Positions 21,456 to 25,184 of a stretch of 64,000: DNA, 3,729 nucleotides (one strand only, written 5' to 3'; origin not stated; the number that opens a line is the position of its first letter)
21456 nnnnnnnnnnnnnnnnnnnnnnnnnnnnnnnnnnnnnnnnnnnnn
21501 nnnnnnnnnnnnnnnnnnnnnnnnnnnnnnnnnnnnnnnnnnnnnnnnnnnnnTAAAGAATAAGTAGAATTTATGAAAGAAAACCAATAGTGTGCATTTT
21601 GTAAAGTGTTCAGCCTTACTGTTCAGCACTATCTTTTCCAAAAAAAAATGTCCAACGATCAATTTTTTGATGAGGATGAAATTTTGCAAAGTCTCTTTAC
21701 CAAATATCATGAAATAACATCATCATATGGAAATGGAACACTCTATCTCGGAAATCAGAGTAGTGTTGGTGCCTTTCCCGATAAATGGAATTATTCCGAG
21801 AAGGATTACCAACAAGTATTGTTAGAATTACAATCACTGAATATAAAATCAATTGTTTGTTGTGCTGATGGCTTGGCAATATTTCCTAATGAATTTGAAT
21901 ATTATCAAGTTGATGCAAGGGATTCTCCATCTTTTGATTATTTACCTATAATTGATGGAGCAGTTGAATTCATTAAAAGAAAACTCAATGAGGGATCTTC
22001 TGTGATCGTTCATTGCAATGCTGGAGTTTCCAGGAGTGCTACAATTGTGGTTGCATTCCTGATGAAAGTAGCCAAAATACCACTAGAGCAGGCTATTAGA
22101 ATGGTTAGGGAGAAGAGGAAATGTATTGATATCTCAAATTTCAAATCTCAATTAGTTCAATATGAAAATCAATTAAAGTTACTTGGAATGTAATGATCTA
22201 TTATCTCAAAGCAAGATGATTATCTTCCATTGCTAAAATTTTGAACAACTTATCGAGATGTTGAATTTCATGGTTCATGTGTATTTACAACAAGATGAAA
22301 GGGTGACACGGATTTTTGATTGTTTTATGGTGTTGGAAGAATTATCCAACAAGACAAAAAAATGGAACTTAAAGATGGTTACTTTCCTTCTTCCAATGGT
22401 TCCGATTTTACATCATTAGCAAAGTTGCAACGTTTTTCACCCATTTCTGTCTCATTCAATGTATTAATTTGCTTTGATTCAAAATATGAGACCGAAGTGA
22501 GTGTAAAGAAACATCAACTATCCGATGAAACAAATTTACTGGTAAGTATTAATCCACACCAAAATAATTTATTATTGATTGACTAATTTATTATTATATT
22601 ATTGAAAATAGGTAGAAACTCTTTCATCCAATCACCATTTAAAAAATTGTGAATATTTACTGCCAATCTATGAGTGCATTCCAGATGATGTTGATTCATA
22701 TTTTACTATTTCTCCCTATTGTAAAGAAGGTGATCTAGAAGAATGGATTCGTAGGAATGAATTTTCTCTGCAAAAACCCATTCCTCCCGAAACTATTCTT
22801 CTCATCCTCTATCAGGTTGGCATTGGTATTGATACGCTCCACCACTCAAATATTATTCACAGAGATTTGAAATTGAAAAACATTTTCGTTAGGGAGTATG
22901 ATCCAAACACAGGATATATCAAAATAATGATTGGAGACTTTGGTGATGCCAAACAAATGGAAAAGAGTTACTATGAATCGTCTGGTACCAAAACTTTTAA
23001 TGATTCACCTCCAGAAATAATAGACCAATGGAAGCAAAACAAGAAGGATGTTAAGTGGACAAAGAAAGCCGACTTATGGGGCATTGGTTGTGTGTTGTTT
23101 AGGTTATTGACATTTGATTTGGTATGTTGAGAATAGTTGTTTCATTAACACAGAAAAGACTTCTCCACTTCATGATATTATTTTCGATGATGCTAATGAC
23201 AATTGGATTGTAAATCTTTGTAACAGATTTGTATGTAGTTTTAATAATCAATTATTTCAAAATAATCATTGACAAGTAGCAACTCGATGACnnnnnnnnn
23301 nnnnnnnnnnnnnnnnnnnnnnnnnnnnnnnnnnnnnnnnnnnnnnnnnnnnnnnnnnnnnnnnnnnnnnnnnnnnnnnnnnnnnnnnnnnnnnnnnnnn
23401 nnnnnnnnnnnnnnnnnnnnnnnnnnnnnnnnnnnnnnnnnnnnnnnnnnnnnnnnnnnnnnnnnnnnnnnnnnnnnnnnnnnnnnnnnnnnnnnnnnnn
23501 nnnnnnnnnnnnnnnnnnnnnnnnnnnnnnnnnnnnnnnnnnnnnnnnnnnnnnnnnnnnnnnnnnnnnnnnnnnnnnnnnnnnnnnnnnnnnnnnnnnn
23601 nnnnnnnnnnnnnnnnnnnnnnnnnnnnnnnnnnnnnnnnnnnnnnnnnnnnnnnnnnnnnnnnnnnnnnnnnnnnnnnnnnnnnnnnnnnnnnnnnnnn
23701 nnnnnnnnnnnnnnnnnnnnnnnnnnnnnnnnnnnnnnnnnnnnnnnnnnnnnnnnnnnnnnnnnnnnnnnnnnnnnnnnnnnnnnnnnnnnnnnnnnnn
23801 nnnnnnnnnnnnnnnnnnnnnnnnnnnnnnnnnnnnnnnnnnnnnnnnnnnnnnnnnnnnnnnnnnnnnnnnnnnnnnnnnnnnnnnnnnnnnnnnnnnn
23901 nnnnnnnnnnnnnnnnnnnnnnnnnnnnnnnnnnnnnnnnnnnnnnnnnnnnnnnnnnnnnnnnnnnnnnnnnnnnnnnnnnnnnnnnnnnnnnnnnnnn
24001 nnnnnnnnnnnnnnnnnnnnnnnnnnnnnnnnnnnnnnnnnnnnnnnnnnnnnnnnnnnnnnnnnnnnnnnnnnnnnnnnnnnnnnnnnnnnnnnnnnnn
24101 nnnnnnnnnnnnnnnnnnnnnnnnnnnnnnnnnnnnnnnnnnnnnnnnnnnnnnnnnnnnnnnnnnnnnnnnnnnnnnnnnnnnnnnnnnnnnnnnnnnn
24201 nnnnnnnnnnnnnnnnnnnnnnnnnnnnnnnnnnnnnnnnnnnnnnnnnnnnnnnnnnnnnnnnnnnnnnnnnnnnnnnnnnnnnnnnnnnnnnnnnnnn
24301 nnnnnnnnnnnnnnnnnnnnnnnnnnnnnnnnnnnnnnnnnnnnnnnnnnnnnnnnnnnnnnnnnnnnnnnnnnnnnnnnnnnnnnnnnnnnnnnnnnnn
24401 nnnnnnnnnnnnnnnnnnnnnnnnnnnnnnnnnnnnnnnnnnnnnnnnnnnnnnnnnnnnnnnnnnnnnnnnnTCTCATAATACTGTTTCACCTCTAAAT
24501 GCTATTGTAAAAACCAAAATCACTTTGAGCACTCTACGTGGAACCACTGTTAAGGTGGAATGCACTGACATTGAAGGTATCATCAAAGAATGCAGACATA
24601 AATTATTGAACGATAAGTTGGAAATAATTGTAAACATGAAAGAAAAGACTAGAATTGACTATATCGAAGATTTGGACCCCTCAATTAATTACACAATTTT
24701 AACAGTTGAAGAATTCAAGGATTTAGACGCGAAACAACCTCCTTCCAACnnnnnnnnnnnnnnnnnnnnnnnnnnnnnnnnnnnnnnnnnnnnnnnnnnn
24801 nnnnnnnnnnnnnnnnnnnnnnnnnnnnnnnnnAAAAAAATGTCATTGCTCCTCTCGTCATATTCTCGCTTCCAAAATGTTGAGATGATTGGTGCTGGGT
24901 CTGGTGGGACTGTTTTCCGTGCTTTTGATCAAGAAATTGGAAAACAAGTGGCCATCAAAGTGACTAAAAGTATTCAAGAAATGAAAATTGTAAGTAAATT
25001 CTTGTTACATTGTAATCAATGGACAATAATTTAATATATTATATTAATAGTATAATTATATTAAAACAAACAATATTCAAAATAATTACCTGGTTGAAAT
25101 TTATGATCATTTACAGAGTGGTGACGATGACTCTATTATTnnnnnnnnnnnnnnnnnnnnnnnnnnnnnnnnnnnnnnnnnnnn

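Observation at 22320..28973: Tandem cluster of three kinase + TPR/Sel1-like repeat genes with one decaying copy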

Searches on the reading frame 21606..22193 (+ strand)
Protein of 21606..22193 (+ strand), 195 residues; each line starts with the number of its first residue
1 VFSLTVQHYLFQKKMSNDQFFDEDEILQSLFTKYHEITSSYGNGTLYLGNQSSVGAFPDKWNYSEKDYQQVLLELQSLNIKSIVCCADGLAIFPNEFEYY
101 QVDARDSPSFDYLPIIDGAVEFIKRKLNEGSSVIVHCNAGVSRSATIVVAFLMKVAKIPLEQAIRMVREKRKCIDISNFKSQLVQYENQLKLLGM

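Call 23: search_protein_families(library=pfam, max_evalue=0.001, proteins=[window:21606-22193:+])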
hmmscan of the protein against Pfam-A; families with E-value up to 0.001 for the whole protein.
window:21606-22193:+ (195 aa): 5 families
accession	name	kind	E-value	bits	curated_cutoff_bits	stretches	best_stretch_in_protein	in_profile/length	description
PF00782.25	DSPc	-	3e-27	95.5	33.5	1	72-189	11-133/133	Dual specificity phosphatase, catalytic domain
PF22785.1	Tc-R-P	-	9.7e-07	29.7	27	1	78-154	22-103/106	Polymorphic toxin system, DSP-PTPase phosphatase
PF00102.32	Y_phosphatase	-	8.3e-05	22.8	20.9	1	123-190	162-225/234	Protein-tyrosine phosphatase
PF04179.17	Init_tRNA_PT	-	0.00025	21.7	22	1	115-156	20-63/114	Rit1 DUSP-like domain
PF22784.1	PTP-SAK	-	0.00027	21.5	27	1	73-156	25-113/153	Swiss Army Knife protein, DSP-PTPase phosphatase domain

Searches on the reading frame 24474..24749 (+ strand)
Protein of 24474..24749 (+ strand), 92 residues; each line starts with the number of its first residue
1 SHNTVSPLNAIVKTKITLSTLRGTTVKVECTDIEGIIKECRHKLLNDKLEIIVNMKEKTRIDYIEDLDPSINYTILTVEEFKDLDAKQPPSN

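Call 37: search_protein_families(library=pfam, max_evalue=10, proteins=[window:24474-24749:+])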
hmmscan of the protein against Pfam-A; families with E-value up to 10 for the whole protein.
seq(92 aa): 1 family
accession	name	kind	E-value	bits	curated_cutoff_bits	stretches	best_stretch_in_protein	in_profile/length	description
PF08788.16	NHR2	-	0.047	13.9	27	1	34-60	12-36/67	NHR2 domain like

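Call 42: predict_structure(alignment_id=A2)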
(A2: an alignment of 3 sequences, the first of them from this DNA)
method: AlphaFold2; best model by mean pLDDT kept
length: 92 residues; sequences in the alignment: 3
mean_pLDDT: 82.9   pTM: 0.68
mean pLDDT of the five models: 82.9, 50.3, 44.9, 43.8, 42.7
residues with pLDDT >= 90: 48; 70-90: 27; 50-70: 6; < 50: 11
segments of 3 or more residues with pLDDT < 50: 1-10
pLDDT, mean of each block of 10 residues (from residue 1): 44 82 90 92 93 90 89 93 81 51
secondary structure, 60 per line:
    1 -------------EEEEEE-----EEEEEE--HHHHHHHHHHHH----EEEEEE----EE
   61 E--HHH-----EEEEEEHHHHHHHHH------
elements in order: E14-19 E25-30 H33-44 E49-54 E59-61 E72-77 H78-86
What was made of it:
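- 24510..24731 (+): Beta-grasp (ubiquitin-like, CIDE-N-like) domain of A. AF2 gives pLDDT 83 with topology ββαβββα, but only 1 of 5 models was confident (call 42).
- The beta-grasp model rests on a 3-sequence alignment, and only one of five models was confident (call 42).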

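Call 47: search_solved_structures(query=A2, max_evalue=10, show_alignments=2)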
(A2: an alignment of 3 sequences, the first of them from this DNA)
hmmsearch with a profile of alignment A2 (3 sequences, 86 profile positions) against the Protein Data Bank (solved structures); distinct sequences matched with E-value up to 10: 7.
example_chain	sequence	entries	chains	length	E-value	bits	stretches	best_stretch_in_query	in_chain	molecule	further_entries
3csm_A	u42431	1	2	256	0.85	13.1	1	16-50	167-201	CHORISMATE MUTASE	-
5csm_A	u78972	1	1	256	1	12.8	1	16-50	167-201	CHORISMATE MUTASE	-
2csm_A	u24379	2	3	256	1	12.8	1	16-50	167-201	CHORISMATE MUTASE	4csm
1csm_A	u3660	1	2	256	1.1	12.8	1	16-50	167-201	CHORISMATE MUTASE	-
8tpu_A8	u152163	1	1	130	1.2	12.6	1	3-44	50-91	60S ribosomal protein L32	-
2kw3_A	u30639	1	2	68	1.4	12.4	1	17-55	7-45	DNA-binding protein RFX5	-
3i3u_A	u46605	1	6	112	2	11.9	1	42-76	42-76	uncharacterized protein lp_1913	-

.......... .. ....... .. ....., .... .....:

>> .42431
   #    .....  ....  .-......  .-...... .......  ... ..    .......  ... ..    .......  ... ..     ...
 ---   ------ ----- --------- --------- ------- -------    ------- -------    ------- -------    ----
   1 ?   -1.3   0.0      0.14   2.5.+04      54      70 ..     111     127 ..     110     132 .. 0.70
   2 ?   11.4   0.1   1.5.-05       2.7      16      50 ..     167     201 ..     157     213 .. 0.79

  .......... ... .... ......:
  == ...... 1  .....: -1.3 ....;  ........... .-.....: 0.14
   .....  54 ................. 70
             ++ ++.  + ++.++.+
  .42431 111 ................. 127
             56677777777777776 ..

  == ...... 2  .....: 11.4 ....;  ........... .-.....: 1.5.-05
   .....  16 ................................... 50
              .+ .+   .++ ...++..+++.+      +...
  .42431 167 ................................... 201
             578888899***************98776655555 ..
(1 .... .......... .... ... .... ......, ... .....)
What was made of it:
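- On CIDE-N domain (Pfam PF02017): No CIDE chain appears in the PDB profile search (call 47).
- Closest known: CIDE-N domains. Different: No sequence-level match was found, either in Pfam at E ≤ 10 or in a PDB profile search (calls 37, 47).
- Tried and rejected: Pfam at E ≤ 10 and a PDB profile search gave no family for the post-TPR domain or for C's N-terminus (calls 37, 47).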

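Call 53: fold_search(model_id=the predicted structure, library=pdb)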
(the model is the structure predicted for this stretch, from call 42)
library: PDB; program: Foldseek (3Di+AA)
matches with E <= 10: 1060; with E <= 0.001: 0
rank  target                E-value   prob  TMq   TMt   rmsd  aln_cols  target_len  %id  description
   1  2mlb_MODEL_1_A        6.8e-03  1.00  0.51  0.58   3.1        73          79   12  NMR solution structure of a computational designed protein based on template of human erythrocytic ubiquitin (released 2014-10-29)
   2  4mac_A                7.2e-03  1.00  0.55  0.61   3.1        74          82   12  Crystal structure of CIDE-N domain of FSP27 (released 2014-07-02)
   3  5c7m_C                7.2e-03  1.00  0.51  0.63   2.7        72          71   18  CRYSTAL STRUCTURE OF E3 LIGASE ITCH WITH A UB VARIANT (released 2016-03-16)
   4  5ikc_N                8.2e-03  1.00  0.52  0.53   4.9        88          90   11  X-RAY STRUCTURE OF THE N-TERMINAL DOMAIN OF HUMAN DOUBLECORTIN in complex with FAB (released 2016-05-18)
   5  9ug9_u                8.8e-03  1.00  0.53  0.44  29.0        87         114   11  The cryo-EM structure of 26S proteasome-Midnolin complex MB state (released 2025-09-10)
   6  2nbd_MODEL_1_A        9.4e-03  1.00  0.54  0.63   2.4        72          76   14  Solution structure of V26A mutant of Ubiquitin at pH 6.0 (released 2016-05-18)
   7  3u30_A                9.4e-03  1.00  0.53  0.35   2.8        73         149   14  Crystal structure of a linear-specific Ubiquitin fab bound to linear ubiquitin (released 2012-01-18)
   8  5yt6_A                1.0e-02  1.00  0.56  0.66   2.4        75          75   13  Crystal structure of TAX1BP1 UBZ2 in complex with mono-ubiquitin (released 2018-07-11)
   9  6ml1_E                1.0e-02  1.00  0.53  0.58   3.7        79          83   14  Structure of the USP15 deubiquitinase domain in complex with an affinity-matured inhibitory Ubv (released 2019-01-23)
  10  6px3_C                1.1e-02  1.00  0.55  0.30   2.2        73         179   14  Set2 bound to nucleosome (released 2019-08-28)
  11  6hek_B                1.1e-02  1.00  0.54  0.62   2.9        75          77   13  Structure of human USP28 bound to Ubiquitin-PA (released 2019-03-27)
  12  4ikg                  1.1e-02  1.00  0.63  0.74   1.7        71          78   11  Crystal structure of cell death-inducing DFFA-like effector c (released 2014-06-04)
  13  9emk_F                1.2e-02  1.00  0.53  0.64   2.4        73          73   14  DupA from legionella covalently bound to ubiquitin-based probe (released 2024-10-16)
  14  5ikc_M                1.3e-02  1.00  0.52  0.54   3.2        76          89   12  X-RAY STRUCTURE OF THE N-TERMINAL DOMAIN OF HUMAN DOUBLECORTIN in complex with FAB (released 2016-05-18)
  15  8htc_B                1.4e-02  1.00  0.56  0.64   2.4        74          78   12  Crystal structure of a SeMet-labeled effector from Chromobacterium violaceum in complex with Ubiquitin (released 2023-11-22)
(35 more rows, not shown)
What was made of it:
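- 24510..24731 (+): Foldseek gives generic beta-grasp matches at E about 1e-2 (call 53).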

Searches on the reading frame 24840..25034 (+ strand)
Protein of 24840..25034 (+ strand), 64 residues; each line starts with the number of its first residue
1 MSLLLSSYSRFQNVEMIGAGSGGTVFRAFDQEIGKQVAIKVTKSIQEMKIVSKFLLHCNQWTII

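Call 57: find_encoding_contigs(protein=window:24840-25034:+, flank=10000, max_places=10)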
Protein window:24840-25034:+ (64 aa): no gene with exactly this product is on record in the collection.
